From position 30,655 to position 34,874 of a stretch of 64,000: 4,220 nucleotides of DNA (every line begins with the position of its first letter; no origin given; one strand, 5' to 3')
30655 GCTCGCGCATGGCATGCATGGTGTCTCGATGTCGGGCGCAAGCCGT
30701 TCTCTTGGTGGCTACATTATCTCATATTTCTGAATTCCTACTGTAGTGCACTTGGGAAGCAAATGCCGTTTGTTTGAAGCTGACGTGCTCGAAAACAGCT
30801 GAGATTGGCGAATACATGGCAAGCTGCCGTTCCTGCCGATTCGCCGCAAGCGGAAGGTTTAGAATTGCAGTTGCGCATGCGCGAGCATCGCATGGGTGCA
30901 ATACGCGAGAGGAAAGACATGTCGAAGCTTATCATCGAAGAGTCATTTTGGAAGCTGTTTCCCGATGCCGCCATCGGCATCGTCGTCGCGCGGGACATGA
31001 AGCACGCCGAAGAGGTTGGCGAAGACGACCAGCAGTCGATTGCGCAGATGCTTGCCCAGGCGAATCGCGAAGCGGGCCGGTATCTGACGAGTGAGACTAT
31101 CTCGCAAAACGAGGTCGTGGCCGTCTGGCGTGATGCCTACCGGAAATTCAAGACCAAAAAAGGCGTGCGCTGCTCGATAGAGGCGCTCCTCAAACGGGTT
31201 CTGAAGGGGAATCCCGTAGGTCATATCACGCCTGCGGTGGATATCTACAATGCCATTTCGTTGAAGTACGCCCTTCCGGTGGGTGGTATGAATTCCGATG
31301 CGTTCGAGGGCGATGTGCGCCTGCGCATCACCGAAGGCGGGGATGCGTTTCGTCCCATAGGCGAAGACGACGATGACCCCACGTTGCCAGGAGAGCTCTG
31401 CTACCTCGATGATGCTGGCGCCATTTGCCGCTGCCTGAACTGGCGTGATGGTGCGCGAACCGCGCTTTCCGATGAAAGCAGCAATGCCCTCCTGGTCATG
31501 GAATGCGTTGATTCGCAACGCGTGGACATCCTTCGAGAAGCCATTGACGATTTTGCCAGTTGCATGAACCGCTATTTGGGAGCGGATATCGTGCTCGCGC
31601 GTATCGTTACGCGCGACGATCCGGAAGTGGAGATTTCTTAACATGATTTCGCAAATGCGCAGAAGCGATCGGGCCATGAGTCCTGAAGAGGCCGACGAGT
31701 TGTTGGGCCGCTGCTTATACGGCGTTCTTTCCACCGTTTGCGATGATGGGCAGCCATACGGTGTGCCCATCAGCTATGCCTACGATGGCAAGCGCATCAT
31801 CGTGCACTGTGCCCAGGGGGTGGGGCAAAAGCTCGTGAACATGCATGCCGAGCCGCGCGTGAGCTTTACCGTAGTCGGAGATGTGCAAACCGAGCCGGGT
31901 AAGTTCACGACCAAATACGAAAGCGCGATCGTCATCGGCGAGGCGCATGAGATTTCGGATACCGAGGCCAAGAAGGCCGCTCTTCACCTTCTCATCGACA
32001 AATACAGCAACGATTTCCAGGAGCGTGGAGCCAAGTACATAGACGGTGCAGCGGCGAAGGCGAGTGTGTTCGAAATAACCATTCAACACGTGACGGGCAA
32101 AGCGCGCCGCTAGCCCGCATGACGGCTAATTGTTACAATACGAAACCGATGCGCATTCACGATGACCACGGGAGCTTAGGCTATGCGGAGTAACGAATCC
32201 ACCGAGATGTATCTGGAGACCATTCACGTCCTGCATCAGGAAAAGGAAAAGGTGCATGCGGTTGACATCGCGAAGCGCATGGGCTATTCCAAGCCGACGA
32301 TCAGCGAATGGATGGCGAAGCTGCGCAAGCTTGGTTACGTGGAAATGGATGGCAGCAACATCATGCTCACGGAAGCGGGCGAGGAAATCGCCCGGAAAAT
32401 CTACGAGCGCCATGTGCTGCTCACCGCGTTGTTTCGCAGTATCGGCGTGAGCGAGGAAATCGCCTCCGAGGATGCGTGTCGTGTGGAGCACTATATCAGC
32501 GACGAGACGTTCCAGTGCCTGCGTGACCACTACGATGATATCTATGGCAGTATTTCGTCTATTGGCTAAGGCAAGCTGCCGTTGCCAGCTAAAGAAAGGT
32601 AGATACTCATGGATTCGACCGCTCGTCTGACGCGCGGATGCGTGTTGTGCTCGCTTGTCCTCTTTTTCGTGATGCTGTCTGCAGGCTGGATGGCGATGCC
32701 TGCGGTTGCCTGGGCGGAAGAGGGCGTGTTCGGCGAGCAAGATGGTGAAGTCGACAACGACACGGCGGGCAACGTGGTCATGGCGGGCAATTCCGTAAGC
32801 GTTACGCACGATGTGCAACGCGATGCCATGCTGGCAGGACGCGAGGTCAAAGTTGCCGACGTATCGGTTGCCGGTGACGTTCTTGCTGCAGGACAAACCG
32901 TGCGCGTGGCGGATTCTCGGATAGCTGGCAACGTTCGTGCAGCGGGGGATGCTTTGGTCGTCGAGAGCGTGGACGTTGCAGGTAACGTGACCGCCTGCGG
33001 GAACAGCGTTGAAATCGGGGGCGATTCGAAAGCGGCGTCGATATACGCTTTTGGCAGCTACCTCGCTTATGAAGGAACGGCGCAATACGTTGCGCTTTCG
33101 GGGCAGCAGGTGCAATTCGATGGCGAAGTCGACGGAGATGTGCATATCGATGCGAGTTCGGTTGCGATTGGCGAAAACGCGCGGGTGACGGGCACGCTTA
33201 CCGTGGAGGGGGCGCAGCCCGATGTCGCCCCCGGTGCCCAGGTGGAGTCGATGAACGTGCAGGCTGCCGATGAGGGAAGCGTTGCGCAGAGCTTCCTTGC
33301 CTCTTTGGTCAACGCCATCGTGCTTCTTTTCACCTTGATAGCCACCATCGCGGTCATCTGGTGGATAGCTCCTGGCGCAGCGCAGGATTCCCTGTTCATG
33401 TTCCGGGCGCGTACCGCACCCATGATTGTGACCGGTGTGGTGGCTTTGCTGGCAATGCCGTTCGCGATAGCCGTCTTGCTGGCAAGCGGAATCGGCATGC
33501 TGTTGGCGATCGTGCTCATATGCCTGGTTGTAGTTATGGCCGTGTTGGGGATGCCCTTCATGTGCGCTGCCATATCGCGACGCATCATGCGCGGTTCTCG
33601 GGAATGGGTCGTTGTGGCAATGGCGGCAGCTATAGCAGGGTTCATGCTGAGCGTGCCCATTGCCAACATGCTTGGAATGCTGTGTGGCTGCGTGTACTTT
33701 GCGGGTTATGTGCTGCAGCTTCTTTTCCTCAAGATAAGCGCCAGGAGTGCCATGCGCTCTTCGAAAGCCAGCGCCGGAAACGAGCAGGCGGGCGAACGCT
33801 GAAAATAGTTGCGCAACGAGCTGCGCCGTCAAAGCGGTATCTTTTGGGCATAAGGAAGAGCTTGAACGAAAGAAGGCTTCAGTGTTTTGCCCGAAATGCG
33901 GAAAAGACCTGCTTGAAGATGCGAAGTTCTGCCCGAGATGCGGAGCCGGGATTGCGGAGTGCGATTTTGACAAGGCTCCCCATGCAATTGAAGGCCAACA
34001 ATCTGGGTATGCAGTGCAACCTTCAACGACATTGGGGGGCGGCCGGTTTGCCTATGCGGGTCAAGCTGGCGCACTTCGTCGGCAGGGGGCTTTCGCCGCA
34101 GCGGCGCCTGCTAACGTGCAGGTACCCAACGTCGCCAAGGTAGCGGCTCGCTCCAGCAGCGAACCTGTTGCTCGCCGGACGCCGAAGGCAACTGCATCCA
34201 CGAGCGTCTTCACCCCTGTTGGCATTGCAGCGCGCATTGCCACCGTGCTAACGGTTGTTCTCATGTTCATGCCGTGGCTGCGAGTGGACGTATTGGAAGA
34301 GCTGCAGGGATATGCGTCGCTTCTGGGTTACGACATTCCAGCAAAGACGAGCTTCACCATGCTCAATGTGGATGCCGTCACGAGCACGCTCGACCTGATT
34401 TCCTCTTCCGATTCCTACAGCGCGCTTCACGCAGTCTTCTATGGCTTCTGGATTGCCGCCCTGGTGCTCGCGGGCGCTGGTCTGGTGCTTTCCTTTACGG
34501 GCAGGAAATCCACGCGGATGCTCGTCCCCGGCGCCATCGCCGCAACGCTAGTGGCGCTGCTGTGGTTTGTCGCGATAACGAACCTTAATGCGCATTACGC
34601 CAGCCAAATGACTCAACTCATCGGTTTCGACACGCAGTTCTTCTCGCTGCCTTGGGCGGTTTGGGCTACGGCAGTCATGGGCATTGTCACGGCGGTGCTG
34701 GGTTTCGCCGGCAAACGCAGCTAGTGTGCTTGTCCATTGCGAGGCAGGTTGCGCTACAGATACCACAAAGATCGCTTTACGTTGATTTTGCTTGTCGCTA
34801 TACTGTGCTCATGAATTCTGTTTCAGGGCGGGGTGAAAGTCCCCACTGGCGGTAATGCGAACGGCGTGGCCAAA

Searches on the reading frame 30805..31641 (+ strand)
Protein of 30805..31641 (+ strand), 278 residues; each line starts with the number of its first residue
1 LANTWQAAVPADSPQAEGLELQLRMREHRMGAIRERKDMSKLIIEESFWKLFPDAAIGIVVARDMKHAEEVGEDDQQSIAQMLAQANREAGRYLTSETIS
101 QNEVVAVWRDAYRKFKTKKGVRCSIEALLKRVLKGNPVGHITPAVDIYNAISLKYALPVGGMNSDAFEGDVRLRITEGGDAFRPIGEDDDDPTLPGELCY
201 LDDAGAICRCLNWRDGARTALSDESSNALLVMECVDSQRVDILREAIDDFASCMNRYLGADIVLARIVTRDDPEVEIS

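Call 19: search_protein_families(library=pfam, proteins=[window:30805-31641:+])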
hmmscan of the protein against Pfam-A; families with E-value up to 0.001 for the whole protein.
window:30805-31641:+ (278 aa): 1 family
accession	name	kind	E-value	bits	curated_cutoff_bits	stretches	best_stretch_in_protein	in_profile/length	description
PF03483.22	B3_4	-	1.9e-21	76.9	29.3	1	108-240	2-132/174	B3/4 domain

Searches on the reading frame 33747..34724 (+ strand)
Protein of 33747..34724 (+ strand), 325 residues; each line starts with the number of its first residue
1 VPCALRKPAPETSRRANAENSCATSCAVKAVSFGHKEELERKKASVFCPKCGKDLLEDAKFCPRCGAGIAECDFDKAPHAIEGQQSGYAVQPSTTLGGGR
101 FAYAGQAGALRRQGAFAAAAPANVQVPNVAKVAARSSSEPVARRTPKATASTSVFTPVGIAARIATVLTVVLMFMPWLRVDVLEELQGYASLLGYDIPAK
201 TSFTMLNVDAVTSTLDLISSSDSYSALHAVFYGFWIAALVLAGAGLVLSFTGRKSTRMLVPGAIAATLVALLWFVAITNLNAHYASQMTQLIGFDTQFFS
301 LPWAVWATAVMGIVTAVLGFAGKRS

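Call 71: search_protein_families(library=pfam, proteins=[window:33747-34724:+])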
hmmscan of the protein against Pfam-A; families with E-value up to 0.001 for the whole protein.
window:33747-34724:+ (325 aa): 4 families
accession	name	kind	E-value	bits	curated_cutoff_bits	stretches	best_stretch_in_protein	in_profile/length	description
PF13240.11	Zn_Ribbon_1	-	3e-09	36.8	25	1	47-68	1-22/23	zinc-ribbon domain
PF13248.11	Zn_ribbon_3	-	3.1e-05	23.7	27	1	48-68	5-25/26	zinc-ribbon domain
PF24460.1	DUF7575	-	0.00013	21.7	28.5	1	46-67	4-25/28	Domain of unknown function (DUF7575)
PF12773.13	DZR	-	0.00059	20.4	27.3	0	46-66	25-45/45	Double zinc ribbon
